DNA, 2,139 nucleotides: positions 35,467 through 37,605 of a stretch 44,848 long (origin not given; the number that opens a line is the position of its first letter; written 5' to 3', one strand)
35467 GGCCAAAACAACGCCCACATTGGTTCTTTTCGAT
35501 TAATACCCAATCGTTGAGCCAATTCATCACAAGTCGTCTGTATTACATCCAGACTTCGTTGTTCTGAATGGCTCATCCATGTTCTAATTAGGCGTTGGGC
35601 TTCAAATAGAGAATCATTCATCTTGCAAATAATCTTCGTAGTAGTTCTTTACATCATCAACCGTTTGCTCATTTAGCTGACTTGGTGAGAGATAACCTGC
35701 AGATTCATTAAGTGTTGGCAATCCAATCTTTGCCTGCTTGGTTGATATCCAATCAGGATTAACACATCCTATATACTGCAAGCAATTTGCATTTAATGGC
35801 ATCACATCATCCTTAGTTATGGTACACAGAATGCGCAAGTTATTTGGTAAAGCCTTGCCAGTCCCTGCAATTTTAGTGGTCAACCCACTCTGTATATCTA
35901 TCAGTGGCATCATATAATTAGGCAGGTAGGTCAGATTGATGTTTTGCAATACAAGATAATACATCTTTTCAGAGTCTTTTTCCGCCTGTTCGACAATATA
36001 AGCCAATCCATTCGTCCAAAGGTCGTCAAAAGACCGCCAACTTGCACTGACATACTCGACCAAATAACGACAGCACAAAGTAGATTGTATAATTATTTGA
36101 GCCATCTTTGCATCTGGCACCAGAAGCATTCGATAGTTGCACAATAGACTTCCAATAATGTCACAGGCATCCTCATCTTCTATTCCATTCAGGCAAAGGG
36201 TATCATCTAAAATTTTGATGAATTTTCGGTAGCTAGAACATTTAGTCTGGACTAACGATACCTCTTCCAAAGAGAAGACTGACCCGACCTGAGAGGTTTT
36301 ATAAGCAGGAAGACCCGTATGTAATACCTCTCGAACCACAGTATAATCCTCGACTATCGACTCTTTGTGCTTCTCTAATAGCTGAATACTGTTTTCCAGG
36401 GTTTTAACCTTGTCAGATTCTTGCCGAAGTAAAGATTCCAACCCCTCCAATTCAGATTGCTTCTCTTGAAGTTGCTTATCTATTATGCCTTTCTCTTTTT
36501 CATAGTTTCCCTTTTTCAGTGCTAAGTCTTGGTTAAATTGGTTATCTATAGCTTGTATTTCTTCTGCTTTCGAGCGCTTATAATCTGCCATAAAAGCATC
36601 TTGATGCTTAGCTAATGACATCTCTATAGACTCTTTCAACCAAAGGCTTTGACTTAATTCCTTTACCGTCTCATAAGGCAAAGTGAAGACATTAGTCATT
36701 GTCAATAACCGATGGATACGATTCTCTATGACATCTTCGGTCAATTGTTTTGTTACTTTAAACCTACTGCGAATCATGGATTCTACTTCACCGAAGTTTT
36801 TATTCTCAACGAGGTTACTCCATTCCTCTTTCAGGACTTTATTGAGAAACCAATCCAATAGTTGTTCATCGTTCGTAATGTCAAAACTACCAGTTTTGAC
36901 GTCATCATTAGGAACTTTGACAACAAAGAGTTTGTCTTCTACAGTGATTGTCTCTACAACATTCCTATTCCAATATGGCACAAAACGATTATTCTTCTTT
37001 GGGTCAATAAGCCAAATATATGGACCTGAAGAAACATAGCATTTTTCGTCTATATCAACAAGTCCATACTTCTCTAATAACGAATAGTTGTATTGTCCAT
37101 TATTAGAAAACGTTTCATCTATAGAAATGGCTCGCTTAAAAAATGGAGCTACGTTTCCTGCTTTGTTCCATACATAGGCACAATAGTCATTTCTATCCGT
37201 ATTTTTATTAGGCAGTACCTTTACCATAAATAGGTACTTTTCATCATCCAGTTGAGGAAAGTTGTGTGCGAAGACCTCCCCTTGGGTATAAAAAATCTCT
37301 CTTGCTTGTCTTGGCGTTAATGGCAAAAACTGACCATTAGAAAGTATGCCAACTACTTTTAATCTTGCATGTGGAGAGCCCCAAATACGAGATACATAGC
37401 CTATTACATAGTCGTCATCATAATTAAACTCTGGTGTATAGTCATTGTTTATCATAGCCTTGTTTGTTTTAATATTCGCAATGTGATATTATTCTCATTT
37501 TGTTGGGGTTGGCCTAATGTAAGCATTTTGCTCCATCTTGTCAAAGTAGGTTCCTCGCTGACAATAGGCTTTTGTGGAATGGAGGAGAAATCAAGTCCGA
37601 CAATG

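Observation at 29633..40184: AT-rich four-gene operon built around a 1,726-aa DruE-like helicase with three partners of no recognisable family: candidate undescribed (Druantia-like) anti-phage system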

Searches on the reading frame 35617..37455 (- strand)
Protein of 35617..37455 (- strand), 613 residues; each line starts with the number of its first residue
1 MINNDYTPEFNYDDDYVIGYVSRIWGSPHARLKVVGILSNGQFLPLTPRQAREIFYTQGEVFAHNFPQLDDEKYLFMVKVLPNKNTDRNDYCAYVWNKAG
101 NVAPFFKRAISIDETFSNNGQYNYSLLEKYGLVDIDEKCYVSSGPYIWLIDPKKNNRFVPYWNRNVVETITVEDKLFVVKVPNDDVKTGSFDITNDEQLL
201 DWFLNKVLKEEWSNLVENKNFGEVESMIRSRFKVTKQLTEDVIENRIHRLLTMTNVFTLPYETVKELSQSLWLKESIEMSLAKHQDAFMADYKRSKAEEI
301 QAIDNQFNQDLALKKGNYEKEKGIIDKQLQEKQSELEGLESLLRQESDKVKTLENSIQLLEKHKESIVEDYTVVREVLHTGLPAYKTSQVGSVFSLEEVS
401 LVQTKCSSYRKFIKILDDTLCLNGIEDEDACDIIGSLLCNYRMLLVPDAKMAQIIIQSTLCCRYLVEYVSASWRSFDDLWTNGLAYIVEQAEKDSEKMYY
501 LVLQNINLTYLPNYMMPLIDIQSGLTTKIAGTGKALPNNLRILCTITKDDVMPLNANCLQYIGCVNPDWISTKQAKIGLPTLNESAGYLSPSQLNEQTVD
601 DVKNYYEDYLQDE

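Call 3: search_protein_families(library=padloc, proteins=[window:35617-37455:-], max_evalue=0.01)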
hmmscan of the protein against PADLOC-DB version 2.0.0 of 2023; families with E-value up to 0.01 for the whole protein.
window:35617-37455:- (613 aa): 0 families

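Call 4: search_protein_families(library=pfam, proteins=[window:35617-37455:-], max_evalue=0.01)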
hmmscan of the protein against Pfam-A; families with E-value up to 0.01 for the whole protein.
window:35617-37455:- (613 aa): 0 families

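Call 5: search_protein_families(library=padloc, proteins=[window:35617-37455:-], max_evalue=10)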
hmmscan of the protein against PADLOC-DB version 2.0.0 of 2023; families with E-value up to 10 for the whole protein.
window:35617-37455:- (613 aa): 0 families

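Call 6: search_protein_families(library=ncbifam, proteins=[window:35617-37455:-], max_evalue=1)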
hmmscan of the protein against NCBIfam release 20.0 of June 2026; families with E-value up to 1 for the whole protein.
window:35617-37455:- (613 aa): 2 families
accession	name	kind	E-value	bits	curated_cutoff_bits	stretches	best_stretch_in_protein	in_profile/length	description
NF041120.1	RqcH_arch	equivalog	0.075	11.8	400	1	264-387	232-338/645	ribosome rescue protein RqcH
TIGR01843.1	type_I_hlyD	subfamily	0.088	11.7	208.65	1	284-382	89-191/422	HlyD family type I secretion periplasmic adaptor subunit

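Call 17: find_homologous_proteins(query=window:35617-37455:-)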
Query window:35617-37455:- (613 aa): 24 proteins with E <= 0.001 among 7768 candidates.
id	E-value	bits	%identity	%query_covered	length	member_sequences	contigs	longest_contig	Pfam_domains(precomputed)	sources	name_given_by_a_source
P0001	0.0e+0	1399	100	100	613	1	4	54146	-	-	-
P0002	7.0e-244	829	62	100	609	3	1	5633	-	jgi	jgi:hypothetical protein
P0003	3.7e-132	460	39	99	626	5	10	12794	-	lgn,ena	-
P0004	4.6e-131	456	39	99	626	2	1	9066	-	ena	-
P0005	6.0e-131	456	39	99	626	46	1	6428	-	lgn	-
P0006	9.2e-131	455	39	99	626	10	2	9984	-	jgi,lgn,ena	-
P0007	1.2e-130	455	39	97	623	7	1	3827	-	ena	-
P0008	2.0e-130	454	38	99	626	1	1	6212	-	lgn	-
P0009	1.5e-129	451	38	99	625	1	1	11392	-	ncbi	-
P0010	5.5e-128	446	38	99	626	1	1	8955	-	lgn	-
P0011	1.9e-127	444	38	99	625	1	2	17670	-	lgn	-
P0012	1.1e-126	442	38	99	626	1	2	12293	-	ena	-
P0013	1.2e-125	438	38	99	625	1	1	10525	-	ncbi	-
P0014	1.4e-125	438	37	99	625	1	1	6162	-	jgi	jgi:hypothetical protein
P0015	1.6e-125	438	38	99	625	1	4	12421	-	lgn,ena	-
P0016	1.6e-124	434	37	99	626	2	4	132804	-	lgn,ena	-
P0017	2.1e-121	424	37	99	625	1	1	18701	-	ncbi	-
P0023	1.4e-99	352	32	98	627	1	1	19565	-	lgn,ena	-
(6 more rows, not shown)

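Call 18: find_encoding_contigs(protein=P0016, flank=10000, max_places=2)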
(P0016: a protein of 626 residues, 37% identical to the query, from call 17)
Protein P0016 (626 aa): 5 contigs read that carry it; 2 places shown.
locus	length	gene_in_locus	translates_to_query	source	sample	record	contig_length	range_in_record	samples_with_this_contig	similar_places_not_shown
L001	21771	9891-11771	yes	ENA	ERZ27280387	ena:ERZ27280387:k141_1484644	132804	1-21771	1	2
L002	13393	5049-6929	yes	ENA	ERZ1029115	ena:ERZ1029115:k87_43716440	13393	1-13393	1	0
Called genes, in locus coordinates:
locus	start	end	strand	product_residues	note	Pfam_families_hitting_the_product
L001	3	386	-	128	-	?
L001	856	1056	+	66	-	PF14053:DUF4248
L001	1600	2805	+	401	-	PF17761:DUF1016_N, PF06250:YhcG_C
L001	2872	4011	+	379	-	PF25164:CoiA_N (weak)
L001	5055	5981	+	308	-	PF14088:DUF4268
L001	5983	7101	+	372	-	PF13651:EcoRI_methylase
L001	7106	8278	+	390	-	PF03235:GmrSD_N, PF01844:HNH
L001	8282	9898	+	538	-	-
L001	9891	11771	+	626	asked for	-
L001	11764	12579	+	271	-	-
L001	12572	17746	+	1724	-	PF00270:DEAD, PF27116:YjiV_N, PF00271:Helicase_C (weak), PF09369:MZB (faint)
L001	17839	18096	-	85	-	-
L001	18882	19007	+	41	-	-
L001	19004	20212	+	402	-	-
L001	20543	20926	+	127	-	-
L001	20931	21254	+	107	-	PF04545:Sigma70_r4 (faint), PF13518:HTH_28 (faint), PF01381:HTH_3 (faint), PF02796:HTH_7 (weak), PF13384:HTH_23, PF13551:HTH_29 (weak)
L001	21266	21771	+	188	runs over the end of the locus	-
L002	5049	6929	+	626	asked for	-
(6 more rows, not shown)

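Call 19: find_encoding_contigs(protein=P0023, flank=10000, max_places=2)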
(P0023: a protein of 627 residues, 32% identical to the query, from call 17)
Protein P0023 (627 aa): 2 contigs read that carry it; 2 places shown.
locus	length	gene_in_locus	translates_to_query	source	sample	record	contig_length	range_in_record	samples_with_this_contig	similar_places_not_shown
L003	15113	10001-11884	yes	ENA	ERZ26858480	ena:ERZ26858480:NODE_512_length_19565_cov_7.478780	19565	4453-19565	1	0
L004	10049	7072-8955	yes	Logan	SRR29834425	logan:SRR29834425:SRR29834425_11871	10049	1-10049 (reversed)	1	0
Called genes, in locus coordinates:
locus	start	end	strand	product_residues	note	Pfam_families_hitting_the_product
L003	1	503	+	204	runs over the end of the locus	-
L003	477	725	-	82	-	-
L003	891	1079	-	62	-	-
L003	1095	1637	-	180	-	-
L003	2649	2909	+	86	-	PF07022:Phage_CI_repr (weak), PF01381:HTH_3, PF13443:HTH_26 (faint)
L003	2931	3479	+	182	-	PF02661:Fic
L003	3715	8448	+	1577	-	-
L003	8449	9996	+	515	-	-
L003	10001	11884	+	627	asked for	-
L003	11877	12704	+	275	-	-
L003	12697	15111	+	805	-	?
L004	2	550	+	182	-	PF02661:Fic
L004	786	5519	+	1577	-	-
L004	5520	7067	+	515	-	-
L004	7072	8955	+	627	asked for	-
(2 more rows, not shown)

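Call 20: find_encoding_contigs(protein=P0017, flank=10000, max_places=2)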
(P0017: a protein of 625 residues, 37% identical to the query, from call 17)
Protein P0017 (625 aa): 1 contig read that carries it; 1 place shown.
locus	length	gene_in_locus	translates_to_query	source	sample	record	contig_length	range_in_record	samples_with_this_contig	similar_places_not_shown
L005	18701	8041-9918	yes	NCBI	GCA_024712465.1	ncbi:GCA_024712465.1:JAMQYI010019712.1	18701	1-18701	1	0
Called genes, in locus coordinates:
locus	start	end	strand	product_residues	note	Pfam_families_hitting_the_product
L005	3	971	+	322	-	?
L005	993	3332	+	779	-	PF12161:HsdM_N, PF02384:N6_Mtase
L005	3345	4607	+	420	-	PF01420:Methylase_S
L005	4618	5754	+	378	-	PF14253:AbiH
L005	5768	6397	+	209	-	PF10544:T5orf172, PF13455:MUG113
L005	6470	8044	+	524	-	-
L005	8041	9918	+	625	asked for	-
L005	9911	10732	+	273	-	-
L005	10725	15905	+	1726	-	PF00270:DEAD, PF04851:ResIII (faint), PF27116:YjiV_N, PF00271:Helicase_C (weak)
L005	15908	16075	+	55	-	-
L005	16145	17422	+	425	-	PF03235:GmrSD_N, PF25202:DUF7834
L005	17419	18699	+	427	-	?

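Call 21: search_protein_families(library=padloc, proteins=[L001:8282-9895:+, L003:8449-9993:+, L005:6470-8041:+, L003:3715-8445:+, P0016, P0023, L001:11764-12576:+, L003:11877-12701:+, L001:12572-17743:+], max_evalue=1)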
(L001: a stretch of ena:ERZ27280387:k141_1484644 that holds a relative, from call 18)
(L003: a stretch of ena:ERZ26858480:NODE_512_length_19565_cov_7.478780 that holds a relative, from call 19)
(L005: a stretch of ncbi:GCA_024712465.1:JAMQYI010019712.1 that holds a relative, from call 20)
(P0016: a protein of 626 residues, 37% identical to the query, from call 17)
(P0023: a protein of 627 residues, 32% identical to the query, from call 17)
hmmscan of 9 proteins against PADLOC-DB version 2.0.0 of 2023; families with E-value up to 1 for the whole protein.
L001:8282-9895:+ (538 aa): 6 families
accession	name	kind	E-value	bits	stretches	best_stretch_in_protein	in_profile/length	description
PDLC00023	DruF2|DruF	-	9.3e-06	22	1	85-204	98-218/1011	Unknown function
PDLC00052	DruF4|DruF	-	0.00033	16.9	1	86-170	94-187/692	Unknown function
PDLC00017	DruF2|DruF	-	0.0015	14.8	1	67-170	75-187/693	Unknown function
PDLC00055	DruF4|DruF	-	0.0023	14.3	1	84-194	88-201/703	Unknown function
PDLC00016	DruF2|DruF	-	0.0046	13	1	86-253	117-285/1030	Unknown function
PDLC00020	DruF2|DruF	-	0.019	11.1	1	86-170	93-188/693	Unknown function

L003:8449-9993:+ (515 aa): 3 families
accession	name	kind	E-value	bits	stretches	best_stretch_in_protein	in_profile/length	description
PDLC00055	DruF4|DruF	-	6.2e-06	22.8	1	70-178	89-200/703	Unknown function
PDLC00016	DruF2|DruF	-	0.00029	16.9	1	71-192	117-238/1030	Unknown function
PDLC00017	DruF2|DruF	-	0.0017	14.6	1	70-180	93-210/693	Unknown function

L005:6470-8041:+ (524 aa): 7 families
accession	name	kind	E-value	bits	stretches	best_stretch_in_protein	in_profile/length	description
PDLC00023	DruF2|DruF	-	3.8e-07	26.5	1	72-196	98-223/1011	Unknown function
PDLC00052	DruF4|DruF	-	0.00014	18.1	1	73-157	94-187/692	Unknown function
PDLC00016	DruF2|DruF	-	0.00038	16.5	1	73-245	117-290/1030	Unknown function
PDLC00055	DruF4|DruF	-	0.00054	16.4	1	72-180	89-200/703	Unknown function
PDLC00017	DruF2|DruF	-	0.00071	15.9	1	71-181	92-209/693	Unknown function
PDLC01499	Cas11d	-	0.0038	15.2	1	40-125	90-169/185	CAS-I-D; effector_SS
PDLC00020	DruF2|DruF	-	0.013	11.6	1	73-157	93-188/693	Unknown function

L003:3715-8445:+ (1577 aa): 0 families

P0016 (626 aa): 6 families
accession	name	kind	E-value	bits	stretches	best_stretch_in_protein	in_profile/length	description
PDLC03859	LmuB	-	9.7e-05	19.7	1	262-396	352-484/611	-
PDLC04897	PDC-S06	-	0.00013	18.6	1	269-393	321-444/727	-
PDLC04547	PDC-M26A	-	0.0021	14.7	1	149-383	20-249/724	-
PDLC00647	ZorA3|ZorA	-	0.018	11.5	1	270-364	490-582/780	MotA/ExbB/TolQ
PDLC00650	ZorA3|ZorA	-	0.024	11.1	1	261-386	652-765/1063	MotA/ExbB/TolQ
PDLC00025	DruG2|DruG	-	0.42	7.1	1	266-383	272-388/704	Unknown function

P0023 (627 aa): 2 families
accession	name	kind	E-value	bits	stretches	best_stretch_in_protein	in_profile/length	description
PDLC02066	Cas1b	-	0.0014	16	1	311-379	101-169/322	-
PDLC00025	DruG2|DruG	-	0.0014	15.3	1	269-382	310-423/704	Unknown function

L001:11764-12576:+ (271 aa): 0 families

L003:11877-12701:+ (275 aa): 0 families

L001:12572-17743:+ (1724 aa): 35 families (the best 25 are shown)
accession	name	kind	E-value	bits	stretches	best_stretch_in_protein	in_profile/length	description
PDLC00051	DruE4|DruE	-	0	1376.4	2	590-1698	626-1779/1829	SNF2 family N-terminal domain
PDLC00015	DruE2|DruE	-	0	1334.4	2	144-1698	174-1840/1887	SNF2 family N-terminal domain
PDLC00014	DruE2|DruE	-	0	1285.4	2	144-1699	185-1885/1928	SNF2 family N-terminal domain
PDLC00013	DruE1|DruE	-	2.8e-204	679.9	2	8-715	11-766/1776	SNF2 family N-terminal domain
PDLC00037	DruE3|DruE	-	1.9e-122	408.5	4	1066-1387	1057-1425/2055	SNF2 family N-terminal domain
PDLC00035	DruE3|DruE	-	3.8e-101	337.7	4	248-718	207-676/1460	SNF2 family N-terminal domain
PDLC00036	DruE3|DruE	-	1.4e-98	328.7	5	250-562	195-472/2023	SNF2 family N-terminal domain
PDLC02896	DpdJ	-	6.5e-25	85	1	107-368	178-428/1487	DpdJ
PDLC03960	SngC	-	3.2e-20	70.5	2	93-360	24-206/720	-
PDLC02569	DrmA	-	5.4e-15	52.3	2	1068-1139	832-901/1095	DrmA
PDLC02893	DpdJ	-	7.1e-13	45.4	3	259-336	344-415/876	DpdJ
PDLC02503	BrxHI|BrxHII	-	2.8e-12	43.8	3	1071-1199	304-429/698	BrxHI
PDLC02570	DrmA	-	1.3e-10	38.3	2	1067-1140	583-654/851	DrmA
PDLC02898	DpdJ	-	7.3e-10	36.3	2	260-336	345-415/506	DpdJ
PDLC01196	Cas3d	-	6.3e-08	29.6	1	94-176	15-82/594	CAS-I-D; effector_G3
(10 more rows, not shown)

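Call 24: find_related_loci(query=A1, collection=genome_contigs, flank=10000)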
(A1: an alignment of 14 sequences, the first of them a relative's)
Query A1 (613 aa) in genome_contigs; peptide patterns used: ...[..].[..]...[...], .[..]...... (x = any residue, [..] = any of these).
45 stretches matched a pattern; 12 encode a relative of the query (tblastn E <= 1e-3); 12 distinct loci.
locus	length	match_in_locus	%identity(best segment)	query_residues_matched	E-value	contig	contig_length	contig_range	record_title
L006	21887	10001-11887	38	4-613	6e-139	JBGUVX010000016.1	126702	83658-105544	MAG: Bacteroidaceae bacterium isolate ruminal_MAG_90 ruminal_MAG_90_contig_0016, whole genome shotgun sequence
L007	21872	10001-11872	38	9-613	4e-136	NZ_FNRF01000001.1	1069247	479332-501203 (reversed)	Xylanibacter ruminicola strain D31d, whole genome shotgun sequence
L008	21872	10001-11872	40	9-613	1e-132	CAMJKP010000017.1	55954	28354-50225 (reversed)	MAG: uncultured Prevotellaceae bacterium isolate SRR12081293_bin.68_metaWRAP_v1.3_MAG genome assembly, contig: ERZ122897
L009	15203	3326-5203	33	9-612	2e-109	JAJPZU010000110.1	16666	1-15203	MAG: Prevotellaceae bacterium isolate BH.3_6 NODE_575_length_16666_cov_20.220998, whole genome shotgun sequence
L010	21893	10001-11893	32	4-612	1e-108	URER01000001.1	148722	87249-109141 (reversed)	uncultured Prevotella sp. isolate UMGS937 genome assembly, contig: NODE_5_length_148722_cov_41.730781, whole genome shot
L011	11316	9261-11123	33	10-611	7e-108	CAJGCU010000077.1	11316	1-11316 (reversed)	MAG: uncultured Bacteroidaceae bacterium isolate MAG29 genome assembly, contig: k141_76157_length_11316_cov_11.9941, who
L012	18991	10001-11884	32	4-612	5e-105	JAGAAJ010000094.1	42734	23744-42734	MAG: Prevotella sp. isolate RGIG8262 Water_buffalos_Rumen-5__c1264433, whole genome shotgun sequence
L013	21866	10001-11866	32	10-612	4e-104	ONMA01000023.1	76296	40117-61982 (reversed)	uncultured Prevotellaceae bacterium isolate RUG414 genome assembly, contig: scaffold_188, whole genome shotgun sequence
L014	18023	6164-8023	30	10-612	5e-97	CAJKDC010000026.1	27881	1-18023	MAG TPA_asm: uncultured Bacteroides sp. isolate ERR1190934-bin.26 genome assembly, contig: NODE_1186_length_27881_cov_3.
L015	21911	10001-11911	30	9-612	6e-94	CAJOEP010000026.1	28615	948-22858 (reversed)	uncultured Bacteroidales bacterium isolate Red_deer_2_mag_30 genome assembly, contig: scaffold_989, whole genome shotgun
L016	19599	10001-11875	31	10-612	2e-97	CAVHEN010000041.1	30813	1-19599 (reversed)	Oscillospiraceae bacterium isolate H07654-L1_cleanbin_000012 genome assembly, contig: Spades_H07654-L1_contig_1133, whol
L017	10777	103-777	44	388-613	1e-56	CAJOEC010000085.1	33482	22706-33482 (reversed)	uncultured Prevotella sp. isolate Red_deer_2_mag_11 genome assembly, contig: scaffold_1915, whole genome shotgun sequenc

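Call 33: search_solved_structures(query=A1, max_evalue=10, show_alignments=2)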
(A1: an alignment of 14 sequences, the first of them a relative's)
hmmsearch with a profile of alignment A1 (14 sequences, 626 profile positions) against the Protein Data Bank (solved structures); distinct sequences matched with E-value up to 10: 66 (the best 60 are shown).
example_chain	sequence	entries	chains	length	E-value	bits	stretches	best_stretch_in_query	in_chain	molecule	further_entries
5aps_A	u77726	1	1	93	0.0043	18.8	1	316-375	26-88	GENERAL CONTROL PROTEIN GCN4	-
4zry_B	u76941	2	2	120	0.019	16.6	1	304-377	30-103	Keratin, type II cytoskeletal 1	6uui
8ppr_G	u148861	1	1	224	0.031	15.9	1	282-379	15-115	Kinetochore protein Spc25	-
8afl_A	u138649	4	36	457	0.034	15.8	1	253-384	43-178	Crescentin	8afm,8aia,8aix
8afe_A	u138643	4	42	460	0.035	15.8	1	253-384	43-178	Crescentin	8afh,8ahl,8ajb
3tnu_B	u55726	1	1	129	0.037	15.6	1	278-377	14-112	Keratin, type II cytoskeletal 5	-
6fkf_p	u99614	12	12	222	0.048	15.3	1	272-373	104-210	ATP synthase subunit b', chloroplastic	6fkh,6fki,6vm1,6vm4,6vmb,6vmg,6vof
4tko_B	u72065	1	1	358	0.059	15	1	305-371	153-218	EmrA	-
6jfv_B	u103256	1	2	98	0.073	14.7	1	304-377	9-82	Keratin, type II cytoskeletal 5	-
6eup_A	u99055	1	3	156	0.082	14.5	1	276-377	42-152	Adhesin A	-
6eun_A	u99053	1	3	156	0.088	14.4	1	276-377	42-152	Adhesin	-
5apq_A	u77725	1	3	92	0.15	13.6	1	314-375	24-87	GENERAL CONTROL PROTEIN GCN4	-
8arf_B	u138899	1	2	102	0.23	13.1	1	290-357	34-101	Protein Spindly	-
36qu_H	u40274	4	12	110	0.24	13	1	272-358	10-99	V-type proton ATPase subunit G1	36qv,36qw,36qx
2no2_A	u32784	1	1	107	0.55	11.8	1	297-382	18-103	Huntingtin-interacting protein 1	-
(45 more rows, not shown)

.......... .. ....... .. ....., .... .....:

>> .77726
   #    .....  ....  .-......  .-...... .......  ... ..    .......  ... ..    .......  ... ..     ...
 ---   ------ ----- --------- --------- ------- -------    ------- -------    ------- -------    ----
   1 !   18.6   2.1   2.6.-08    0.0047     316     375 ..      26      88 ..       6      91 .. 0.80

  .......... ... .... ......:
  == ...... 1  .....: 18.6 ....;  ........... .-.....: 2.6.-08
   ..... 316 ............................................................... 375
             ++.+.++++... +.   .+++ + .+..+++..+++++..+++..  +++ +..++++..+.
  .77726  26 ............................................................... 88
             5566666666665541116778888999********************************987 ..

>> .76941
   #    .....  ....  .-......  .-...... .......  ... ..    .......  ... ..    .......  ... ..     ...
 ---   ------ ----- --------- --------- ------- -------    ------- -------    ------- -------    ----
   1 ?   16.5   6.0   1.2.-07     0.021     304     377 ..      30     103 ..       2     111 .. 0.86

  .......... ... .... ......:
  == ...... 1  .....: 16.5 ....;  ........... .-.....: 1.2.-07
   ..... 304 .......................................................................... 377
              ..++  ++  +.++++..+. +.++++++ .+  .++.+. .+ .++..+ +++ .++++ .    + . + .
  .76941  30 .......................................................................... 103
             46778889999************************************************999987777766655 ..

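Call 47: find_encoding_contigs(protein=P0002, flank=10000, max_places=2)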
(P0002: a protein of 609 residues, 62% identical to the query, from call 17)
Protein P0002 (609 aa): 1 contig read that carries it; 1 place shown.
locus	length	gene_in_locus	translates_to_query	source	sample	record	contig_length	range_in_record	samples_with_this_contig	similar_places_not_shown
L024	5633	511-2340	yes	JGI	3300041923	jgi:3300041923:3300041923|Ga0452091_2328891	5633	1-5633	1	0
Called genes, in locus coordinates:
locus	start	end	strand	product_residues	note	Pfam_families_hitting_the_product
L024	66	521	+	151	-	-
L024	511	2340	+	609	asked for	-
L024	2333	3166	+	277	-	-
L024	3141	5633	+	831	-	?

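Call 54: predict_structure(alignment_id=A1)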
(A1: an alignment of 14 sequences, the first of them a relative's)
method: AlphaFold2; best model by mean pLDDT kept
length: 613 residues; sequences in the alignment: 14
mean_pLDDT: 78.3   pTM: 0.41
mean pLDDT of the five models: 78.3, 77.7, 76.6, 76.5, 74.2
residues with pLDDT >= 90: 100; 70-90: 375; 50-70: 103; < 50: 35
segments of 3 or more residues with pLDDT < 50: 1-5, 367-393
pLDDT, mean of each block of 10 residues (from residue 1): 51 89 84 90 87 81 86 89 77 84 88 88 91 86 91 79 89 87 82 87 80 65 75 73 85 62 66 64 74 79 84 85 85 83 82 79 54 31 32 69 88 91 85 91 88 92 83 58 80 90 77 70 72 80 77 69 87 70 81 79 83 48
secondary structure, 60 per line:
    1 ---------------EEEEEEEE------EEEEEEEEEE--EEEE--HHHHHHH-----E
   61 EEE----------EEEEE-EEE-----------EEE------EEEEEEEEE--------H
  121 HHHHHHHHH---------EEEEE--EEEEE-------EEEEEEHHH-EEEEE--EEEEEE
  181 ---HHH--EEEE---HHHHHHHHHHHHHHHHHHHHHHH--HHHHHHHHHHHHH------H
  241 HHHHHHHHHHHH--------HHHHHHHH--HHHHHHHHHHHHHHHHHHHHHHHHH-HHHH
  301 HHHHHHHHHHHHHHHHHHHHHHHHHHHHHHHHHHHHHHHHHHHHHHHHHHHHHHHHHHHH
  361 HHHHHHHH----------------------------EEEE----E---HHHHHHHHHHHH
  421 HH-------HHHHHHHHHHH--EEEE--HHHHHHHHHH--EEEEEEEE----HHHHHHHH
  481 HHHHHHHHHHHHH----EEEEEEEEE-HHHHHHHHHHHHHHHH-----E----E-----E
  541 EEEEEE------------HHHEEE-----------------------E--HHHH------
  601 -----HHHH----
elements in order: E16-23 E30-39 E42-45 H48-54 E60-63 E74-78 E80-82 E94-96 E103-111 H120-129 E139-143 E146-150 E158-163 E168-172 E175-180 E189-192 H196-218 H221-233 H240-252 H261-268 H271-295 H297-368 E397-400 H409-422 H430-440 E443-446 H449-458 E461-468 H473-493 E498-506 H508-523 E540-546 E562-564 H591-594 H606-609
